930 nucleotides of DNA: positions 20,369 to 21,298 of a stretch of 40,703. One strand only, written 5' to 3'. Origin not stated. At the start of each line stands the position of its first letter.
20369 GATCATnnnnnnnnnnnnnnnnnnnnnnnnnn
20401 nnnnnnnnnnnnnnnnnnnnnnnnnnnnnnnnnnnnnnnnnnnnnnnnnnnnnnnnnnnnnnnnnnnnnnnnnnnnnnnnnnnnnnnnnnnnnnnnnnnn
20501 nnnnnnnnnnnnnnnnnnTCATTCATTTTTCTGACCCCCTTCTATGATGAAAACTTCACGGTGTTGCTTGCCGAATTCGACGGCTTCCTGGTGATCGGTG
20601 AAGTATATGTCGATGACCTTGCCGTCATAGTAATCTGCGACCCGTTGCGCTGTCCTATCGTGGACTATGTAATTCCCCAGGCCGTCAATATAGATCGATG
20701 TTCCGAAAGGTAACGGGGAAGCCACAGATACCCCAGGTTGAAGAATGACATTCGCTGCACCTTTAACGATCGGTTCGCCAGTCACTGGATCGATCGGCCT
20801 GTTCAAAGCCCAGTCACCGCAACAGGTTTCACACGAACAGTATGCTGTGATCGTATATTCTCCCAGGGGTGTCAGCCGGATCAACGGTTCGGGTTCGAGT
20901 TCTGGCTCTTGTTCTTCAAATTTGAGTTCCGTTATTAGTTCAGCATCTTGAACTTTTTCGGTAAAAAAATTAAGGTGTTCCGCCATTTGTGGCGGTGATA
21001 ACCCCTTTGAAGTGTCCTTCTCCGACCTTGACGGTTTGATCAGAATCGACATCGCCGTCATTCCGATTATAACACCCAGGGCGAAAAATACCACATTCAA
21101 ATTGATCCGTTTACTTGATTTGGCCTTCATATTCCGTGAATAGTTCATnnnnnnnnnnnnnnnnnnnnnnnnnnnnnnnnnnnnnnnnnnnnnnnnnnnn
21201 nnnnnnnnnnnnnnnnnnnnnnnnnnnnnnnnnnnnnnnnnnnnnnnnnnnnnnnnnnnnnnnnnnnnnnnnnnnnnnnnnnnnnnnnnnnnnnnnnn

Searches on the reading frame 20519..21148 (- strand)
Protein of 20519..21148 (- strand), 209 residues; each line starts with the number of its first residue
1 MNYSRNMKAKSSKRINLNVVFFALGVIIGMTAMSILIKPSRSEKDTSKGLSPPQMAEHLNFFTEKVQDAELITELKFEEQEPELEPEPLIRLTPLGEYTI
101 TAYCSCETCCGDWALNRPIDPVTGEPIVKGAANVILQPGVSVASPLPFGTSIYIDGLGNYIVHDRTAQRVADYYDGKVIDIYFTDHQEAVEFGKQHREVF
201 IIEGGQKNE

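Call 15: search_protein_families(library=pfam, proteins=[window:20519-21148:-], max_evalue=0.01)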
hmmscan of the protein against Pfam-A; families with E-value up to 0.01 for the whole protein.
window:20519-21148:- (209 aa): 0 families

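Call 45: search_protein_families(library=phrogs, proteins=[window:20519-21148:-], max_evalue=0.001)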
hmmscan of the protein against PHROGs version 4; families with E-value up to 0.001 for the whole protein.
window:20519-21148:- (209 aa): 2 families
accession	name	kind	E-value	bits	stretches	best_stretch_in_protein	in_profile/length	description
phrog_22529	-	unknown function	4.9e-17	63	1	74-203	37-147/148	-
phrog_25245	-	unknown function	1.9e-09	38.2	1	59-203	45-174/178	-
